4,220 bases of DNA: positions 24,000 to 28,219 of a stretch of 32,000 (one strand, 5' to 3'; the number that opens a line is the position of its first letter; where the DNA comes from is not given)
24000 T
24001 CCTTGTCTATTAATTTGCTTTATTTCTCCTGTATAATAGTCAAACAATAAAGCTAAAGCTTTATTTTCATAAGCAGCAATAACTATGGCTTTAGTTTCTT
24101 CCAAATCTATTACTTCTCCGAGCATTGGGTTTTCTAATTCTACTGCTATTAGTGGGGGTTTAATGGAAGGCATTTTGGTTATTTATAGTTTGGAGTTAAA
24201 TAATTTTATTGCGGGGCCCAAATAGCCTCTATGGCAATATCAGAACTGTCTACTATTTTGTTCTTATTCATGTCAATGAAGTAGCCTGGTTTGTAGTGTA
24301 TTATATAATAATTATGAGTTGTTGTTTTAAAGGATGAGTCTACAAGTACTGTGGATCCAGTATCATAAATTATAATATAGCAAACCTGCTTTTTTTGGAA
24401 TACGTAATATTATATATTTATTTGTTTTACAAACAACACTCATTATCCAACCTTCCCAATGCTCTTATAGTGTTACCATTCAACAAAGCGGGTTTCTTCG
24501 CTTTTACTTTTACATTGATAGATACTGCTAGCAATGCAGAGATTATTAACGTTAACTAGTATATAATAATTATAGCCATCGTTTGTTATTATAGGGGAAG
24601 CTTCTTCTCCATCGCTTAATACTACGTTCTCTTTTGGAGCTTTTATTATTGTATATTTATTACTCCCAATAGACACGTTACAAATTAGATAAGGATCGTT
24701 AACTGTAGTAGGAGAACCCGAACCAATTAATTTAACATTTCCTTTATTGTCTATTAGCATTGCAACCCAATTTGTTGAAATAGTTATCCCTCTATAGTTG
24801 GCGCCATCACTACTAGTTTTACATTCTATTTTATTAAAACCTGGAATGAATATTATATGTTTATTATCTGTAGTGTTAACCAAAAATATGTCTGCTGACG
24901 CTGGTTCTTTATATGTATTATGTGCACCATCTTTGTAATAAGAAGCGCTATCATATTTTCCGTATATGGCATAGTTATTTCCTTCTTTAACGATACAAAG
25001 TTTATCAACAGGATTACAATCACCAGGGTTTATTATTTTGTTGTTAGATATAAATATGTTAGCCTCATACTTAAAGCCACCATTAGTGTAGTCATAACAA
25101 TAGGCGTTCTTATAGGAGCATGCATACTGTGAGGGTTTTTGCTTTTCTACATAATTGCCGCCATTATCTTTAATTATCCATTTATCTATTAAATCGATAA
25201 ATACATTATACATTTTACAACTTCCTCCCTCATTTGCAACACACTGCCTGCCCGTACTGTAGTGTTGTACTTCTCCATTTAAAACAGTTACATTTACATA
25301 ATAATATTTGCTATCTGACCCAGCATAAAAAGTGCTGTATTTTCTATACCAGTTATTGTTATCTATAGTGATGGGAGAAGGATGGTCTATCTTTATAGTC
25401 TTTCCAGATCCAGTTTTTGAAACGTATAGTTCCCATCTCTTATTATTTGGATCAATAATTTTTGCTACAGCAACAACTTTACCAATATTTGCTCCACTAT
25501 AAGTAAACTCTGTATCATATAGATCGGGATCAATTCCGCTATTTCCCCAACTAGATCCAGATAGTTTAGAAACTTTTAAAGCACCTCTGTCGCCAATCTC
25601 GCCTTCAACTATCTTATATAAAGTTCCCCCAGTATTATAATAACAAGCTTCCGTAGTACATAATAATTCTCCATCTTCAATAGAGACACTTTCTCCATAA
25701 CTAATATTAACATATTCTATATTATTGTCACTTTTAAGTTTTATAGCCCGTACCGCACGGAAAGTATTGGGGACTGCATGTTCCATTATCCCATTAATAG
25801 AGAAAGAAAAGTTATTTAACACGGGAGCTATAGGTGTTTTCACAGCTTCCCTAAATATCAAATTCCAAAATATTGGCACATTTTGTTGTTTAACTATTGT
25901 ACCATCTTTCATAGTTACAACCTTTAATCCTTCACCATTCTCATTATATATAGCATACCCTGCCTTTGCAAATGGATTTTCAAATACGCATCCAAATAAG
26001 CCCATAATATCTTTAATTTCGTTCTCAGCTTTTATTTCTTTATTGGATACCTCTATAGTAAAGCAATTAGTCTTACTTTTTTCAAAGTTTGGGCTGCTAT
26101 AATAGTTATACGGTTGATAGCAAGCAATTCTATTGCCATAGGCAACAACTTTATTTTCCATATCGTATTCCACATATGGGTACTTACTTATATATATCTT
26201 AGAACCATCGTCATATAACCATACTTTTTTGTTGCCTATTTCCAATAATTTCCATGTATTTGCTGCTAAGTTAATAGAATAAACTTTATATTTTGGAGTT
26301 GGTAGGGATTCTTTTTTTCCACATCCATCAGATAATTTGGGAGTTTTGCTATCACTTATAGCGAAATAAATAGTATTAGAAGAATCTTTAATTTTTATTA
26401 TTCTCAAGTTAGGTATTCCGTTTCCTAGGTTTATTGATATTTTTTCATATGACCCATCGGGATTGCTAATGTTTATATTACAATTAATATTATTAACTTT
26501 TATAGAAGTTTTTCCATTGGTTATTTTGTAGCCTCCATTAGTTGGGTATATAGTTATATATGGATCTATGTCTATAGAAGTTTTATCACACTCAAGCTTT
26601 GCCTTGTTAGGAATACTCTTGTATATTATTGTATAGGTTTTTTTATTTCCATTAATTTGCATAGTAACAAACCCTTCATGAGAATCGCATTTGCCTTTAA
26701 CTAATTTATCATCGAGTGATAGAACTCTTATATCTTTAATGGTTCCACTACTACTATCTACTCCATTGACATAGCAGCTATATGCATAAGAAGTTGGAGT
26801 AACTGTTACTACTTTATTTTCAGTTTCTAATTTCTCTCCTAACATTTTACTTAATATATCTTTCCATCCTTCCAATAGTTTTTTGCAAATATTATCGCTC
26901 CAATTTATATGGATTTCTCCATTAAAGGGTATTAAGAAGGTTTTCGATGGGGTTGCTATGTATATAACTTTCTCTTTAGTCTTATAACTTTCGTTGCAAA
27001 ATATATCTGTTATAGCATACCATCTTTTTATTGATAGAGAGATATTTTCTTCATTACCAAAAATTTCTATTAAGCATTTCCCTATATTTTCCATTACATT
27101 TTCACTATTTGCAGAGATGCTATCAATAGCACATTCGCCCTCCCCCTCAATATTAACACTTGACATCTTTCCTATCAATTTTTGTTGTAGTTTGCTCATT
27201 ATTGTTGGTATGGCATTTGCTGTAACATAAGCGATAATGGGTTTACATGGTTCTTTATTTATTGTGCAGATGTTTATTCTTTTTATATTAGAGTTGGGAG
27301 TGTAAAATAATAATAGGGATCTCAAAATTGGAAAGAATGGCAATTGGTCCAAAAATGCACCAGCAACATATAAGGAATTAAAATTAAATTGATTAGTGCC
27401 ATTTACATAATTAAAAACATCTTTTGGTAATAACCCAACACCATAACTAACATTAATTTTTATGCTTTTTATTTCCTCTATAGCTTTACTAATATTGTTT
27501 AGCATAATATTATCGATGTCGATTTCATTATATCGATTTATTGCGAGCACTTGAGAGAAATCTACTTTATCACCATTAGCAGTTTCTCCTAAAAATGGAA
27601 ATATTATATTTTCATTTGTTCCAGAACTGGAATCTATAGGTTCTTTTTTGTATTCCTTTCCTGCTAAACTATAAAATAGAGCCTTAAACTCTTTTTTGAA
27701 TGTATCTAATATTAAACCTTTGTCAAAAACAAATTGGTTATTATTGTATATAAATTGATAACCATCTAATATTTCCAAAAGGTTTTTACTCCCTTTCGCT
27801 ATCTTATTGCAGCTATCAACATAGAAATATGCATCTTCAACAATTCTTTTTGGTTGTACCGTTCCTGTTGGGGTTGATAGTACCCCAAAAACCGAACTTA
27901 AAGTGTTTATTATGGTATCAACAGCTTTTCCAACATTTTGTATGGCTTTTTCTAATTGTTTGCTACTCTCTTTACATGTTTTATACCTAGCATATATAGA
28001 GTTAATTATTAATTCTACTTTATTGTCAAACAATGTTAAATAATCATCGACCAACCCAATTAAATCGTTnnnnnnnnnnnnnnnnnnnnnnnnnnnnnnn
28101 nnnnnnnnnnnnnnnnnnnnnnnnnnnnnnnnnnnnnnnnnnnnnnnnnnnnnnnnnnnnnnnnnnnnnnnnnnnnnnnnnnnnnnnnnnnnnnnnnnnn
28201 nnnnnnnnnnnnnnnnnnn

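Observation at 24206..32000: Co-oriented cluster around a 2197-aa orphan exported protein: candidate undescribed cell-surface or host-contact system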

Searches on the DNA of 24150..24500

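Call 59: search_rna_families(source=window, start=24150, end=24500, threshold=evalue, max_evalue=10)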
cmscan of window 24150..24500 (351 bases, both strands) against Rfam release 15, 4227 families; matches with E-value up to 10: 3.
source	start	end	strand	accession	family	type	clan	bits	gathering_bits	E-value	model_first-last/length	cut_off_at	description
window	24156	24188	-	RF01359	CRISPR-DR46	Gene; CRISPR;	-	18.5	50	2.4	1-38/38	no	CRISPR RNA direct repeat element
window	24236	24310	-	RF01596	plasmodium_snoR20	Gene; snRNA; snoRNA; CD-box;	-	12.5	45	8.3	1-82/82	no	small nucleolar RNA snoR20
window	24351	24458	-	RF01295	SCARNA7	Gene; snRNA; snoRNA; scaRNA;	-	12.3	65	0.49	1-330/330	no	Small Cajal body-specific RNA 7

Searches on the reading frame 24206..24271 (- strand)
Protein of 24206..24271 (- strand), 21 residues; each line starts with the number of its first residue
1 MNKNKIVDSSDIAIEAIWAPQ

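Call 6: search_protein_families(library=pfam, proteins=[window:24206-24271:-], max_evalue=1)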
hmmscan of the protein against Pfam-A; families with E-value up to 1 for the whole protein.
window:24206-24271:- (21 aa): 0 families

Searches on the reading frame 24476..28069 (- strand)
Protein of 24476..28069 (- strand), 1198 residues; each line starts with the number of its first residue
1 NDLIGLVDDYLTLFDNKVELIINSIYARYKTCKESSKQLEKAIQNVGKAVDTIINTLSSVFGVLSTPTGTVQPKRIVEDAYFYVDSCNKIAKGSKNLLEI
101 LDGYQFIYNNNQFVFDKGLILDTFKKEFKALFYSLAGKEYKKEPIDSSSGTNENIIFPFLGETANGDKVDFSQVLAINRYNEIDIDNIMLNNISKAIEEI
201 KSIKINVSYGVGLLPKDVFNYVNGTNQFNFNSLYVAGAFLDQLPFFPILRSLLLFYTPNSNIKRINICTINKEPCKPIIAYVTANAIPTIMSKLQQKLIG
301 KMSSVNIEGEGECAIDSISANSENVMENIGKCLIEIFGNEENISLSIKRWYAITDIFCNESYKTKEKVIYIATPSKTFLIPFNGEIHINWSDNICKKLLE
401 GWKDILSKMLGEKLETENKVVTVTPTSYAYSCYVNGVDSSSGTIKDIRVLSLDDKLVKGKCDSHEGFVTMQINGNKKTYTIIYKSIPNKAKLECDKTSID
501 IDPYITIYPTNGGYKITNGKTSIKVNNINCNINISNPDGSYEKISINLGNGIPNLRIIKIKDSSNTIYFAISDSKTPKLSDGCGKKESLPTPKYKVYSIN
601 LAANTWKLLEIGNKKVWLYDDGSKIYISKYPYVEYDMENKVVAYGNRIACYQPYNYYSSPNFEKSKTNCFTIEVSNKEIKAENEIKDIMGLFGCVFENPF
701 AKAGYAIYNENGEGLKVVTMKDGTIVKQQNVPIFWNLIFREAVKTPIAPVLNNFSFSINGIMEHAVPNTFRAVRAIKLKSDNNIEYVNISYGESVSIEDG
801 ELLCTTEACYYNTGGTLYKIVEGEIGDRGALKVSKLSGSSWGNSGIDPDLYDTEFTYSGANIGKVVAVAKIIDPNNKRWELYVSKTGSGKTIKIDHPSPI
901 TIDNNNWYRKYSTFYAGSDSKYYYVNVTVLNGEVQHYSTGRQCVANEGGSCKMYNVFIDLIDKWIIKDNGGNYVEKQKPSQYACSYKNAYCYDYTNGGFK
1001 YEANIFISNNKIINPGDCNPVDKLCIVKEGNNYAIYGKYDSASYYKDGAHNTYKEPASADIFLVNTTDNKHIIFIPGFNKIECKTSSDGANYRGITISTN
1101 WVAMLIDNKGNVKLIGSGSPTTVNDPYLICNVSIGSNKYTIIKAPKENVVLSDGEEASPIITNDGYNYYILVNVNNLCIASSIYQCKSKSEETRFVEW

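Call 36: search_protein_representatives(protein=window:24476-28069:-)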
Query: 1198 residues. Proteins with E-value up to 0.001 (for the whole library): 2; up to 1e-10: 1; up to 1e-30: 1. The best 2 are listed.
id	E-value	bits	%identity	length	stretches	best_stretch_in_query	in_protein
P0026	4.0e-53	197.2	100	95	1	1104-1198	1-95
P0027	3.8e-05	38.3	38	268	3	995-1054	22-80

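Call 68: predict_structure(protein=window:24476-27877:-)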
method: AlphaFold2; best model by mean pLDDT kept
length: 1134 residues; sequences in the alignment: 1
mean_pLDDT: 32.7   pTM: 0.24
mean pLDDT of the five models: 32.7, 27.7, 25.2, 24.5, 24.0
residues with pLDDT >= 90: 0; 70-90: 0; 50-70: 20; < 50: 1114
segments of 3 or more residues with pLDDT < 50: 1-500, 506-533, 549-552, 555-925, 930-959, 961-1134
pLDDT, mean of each block of 10 residues (from residue 1): 29 30 28 36 27 33 35 28 28 28 33 27 32 35 32 35 37 32 36 35 33 27 31 26 25 31 39 34 24 25 28 28 31 40 36 29 29 34 30 27 32 31 34 32 30 32 38 38 35 39 44 30 33 50 48 47 33 26 35 28 34 35 38 33 37 37 35 30 25 26 24 28 27 33 40 40 32 30 28 26 30 31 29 28 25 26 26 30 32 28 30 26 45 43 30 38 42 35 25 31 39 35 30 39 45 36 37 40 38 35 42 30 26 24
secondary structure, 60 per line:
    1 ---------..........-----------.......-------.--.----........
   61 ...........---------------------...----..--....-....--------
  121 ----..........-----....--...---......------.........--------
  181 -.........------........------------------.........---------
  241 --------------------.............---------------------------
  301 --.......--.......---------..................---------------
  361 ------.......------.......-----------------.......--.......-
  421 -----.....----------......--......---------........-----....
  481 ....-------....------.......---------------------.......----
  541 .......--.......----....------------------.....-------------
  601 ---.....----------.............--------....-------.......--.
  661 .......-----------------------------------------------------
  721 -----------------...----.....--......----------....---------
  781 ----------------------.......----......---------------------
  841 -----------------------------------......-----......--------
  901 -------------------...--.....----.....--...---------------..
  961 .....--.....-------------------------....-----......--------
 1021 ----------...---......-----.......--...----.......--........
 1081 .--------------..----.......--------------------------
elements in order (helices of 4 or more, strands of 3 or more residues): H10-19 H31-37 H53-71 E93-95 E104-107 E109-112 H125-134 E140-143 E146-148 H152-157 E164-172 H182-190 E197-204 H223-231 H261-273 E303-309 E312-318 H328-345 E367-373 E380-386 E404-410 E413-419 E426-430 E441-446 E449-454 E464-471 E477-484 E492-495 E502-508 E530-536 E541-547 E550-556 E561-564 E583-587 E604-608 H619-631 E640-643 E651-657 E660-667 E738-740 E745-749 E752-757 E768-771 E803-809 E814-819 E876-881 E887-892 E920-922 E925-929 E934-938 E941-943 E959-965 E968-972 E998-1001 E1007-1012 E1031-1033 E1037-1042 E1048-1054 E1057-1059 E1064-1070 E1073-1081 E1102-1108
